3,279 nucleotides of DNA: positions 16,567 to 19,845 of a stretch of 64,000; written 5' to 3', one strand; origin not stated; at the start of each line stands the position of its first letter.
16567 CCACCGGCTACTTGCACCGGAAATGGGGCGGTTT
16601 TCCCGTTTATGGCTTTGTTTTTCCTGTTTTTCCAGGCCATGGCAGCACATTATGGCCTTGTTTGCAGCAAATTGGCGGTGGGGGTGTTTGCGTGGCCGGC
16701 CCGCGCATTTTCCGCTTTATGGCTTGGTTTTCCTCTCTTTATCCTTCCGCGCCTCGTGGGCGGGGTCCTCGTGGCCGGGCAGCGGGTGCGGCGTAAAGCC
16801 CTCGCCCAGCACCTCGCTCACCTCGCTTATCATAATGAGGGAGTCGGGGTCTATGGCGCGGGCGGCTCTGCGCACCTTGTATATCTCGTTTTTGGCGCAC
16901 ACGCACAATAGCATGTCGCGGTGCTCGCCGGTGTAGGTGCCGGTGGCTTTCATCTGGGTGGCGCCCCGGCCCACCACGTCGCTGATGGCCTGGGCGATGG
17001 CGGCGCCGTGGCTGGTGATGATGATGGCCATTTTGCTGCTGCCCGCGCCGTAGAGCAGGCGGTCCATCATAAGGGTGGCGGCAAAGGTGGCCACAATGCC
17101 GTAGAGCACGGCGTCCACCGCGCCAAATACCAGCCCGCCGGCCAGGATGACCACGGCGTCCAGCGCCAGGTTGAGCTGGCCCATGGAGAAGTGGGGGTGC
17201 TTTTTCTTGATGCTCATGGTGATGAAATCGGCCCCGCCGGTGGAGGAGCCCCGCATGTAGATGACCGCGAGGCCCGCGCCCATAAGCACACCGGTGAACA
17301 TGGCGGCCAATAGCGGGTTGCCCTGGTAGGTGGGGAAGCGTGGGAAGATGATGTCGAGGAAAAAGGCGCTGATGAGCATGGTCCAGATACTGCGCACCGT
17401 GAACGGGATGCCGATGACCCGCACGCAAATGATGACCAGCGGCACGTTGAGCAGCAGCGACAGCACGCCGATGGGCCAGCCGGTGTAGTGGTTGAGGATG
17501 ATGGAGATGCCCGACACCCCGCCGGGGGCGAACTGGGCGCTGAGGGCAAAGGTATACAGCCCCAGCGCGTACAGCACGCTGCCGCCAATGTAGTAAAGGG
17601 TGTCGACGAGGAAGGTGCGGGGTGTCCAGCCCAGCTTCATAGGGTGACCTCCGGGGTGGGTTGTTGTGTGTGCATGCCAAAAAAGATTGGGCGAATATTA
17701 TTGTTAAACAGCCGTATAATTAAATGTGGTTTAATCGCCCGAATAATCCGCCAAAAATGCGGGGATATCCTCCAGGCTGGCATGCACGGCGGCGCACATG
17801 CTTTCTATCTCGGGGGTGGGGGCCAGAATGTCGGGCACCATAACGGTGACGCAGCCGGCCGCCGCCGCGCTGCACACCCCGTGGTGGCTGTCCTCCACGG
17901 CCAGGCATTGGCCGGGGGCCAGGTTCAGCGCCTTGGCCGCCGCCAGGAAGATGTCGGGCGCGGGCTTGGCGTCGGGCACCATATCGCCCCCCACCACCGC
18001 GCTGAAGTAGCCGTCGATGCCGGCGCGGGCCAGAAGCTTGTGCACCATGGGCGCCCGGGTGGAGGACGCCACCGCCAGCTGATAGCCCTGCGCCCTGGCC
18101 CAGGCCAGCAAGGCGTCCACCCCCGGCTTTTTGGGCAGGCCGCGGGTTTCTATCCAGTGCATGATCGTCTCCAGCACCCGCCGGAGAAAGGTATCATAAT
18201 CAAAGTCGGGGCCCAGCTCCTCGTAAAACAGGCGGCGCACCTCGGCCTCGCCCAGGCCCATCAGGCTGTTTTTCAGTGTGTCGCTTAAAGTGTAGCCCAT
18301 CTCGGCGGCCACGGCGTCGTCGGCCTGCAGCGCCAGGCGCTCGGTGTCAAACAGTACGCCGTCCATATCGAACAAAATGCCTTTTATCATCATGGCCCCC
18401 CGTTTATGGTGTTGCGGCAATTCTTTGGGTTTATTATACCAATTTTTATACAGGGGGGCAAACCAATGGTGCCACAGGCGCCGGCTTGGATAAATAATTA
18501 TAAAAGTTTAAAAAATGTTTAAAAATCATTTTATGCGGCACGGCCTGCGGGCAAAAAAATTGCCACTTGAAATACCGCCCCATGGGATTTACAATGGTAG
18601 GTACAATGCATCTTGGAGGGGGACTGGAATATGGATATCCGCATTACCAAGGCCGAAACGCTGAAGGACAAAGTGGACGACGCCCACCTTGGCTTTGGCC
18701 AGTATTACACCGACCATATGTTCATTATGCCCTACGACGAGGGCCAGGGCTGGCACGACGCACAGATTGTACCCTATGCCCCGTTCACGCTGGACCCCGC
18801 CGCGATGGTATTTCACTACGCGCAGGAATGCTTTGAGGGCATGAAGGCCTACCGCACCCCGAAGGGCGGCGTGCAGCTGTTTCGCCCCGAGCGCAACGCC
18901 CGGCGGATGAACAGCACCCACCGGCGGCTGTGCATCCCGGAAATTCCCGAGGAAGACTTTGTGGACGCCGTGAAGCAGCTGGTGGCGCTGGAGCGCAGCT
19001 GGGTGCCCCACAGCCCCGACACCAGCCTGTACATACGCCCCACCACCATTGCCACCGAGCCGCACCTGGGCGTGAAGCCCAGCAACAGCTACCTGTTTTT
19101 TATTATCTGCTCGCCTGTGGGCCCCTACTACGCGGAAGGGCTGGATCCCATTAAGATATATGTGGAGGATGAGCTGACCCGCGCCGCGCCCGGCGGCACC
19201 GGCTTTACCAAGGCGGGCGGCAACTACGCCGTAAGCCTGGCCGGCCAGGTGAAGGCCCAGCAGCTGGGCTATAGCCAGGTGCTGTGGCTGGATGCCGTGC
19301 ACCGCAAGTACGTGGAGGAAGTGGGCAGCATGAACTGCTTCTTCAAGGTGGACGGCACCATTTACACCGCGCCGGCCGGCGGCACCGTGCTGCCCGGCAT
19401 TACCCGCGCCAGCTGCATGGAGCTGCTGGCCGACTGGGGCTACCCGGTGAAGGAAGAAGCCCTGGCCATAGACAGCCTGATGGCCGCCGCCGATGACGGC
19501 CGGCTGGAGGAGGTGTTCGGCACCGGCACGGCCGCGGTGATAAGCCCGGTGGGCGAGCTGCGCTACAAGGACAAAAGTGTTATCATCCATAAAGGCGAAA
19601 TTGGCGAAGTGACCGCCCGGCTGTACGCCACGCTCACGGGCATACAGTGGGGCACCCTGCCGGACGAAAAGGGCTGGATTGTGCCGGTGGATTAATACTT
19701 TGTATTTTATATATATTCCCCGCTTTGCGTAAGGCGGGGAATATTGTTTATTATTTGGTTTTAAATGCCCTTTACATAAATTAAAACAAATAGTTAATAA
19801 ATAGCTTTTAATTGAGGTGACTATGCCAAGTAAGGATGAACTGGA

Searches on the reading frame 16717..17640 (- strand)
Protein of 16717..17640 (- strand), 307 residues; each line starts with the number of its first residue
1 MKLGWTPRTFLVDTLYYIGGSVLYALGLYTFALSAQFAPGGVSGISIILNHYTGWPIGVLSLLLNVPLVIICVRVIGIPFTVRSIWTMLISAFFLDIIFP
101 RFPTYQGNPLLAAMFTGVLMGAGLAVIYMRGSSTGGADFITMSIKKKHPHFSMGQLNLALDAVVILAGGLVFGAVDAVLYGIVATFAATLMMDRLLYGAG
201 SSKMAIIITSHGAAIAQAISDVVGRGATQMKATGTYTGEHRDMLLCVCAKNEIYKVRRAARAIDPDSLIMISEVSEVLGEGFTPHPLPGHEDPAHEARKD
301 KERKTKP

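Call 58: search_protein_families(library=pfam, proteins=[window:16717-17640:-], max_evalue=0.00001)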
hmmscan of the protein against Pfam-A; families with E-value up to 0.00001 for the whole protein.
window:16717-17640:- (307 aa): 2 families
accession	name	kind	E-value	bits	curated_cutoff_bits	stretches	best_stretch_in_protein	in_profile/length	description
PF02588.21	YitT_membrane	-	1.3e-57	194.9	24.3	1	14-219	2-204/205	Uncharacterised 5xTM membrane BCR, YitT family COG1284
PF10035.14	DUF2179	-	9.8e-18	64.2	22.8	1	225-279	1-55/55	Uncharacterized protein conserved in bacteria (DUF2179)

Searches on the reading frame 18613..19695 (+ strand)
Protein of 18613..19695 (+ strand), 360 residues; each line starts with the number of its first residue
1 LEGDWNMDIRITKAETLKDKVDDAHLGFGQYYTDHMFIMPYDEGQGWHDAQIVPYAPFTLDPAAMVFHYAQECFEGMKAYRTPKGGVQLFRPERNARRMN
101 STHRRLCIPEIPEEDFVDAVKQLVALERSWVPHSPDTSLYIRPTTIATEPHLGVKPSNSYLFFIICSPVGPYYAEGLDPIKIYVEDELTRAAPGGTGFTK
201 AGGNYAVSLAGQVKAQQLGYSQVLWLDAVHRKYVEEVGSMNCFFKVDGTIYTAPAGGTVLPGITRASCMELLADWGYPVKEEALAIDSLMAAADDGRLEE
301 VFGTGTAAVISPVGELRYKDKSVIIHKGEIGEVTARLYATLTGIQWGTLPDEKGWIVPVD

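Call 58: search_protein_families(library=pfam, proteins=[window:18613-19695:+], max_evalue=0.00001)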
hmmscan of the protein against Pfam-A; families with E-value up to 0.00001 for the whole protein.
window:18613-19695:+ (360 aa): 1 family
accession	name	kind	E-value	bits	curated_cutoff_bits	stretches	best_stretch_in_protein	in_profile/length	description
PF01063.24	Aminotran_4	-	9.9e-27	94.7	28.5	1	73-315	2-222/223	Amino-transferase class IV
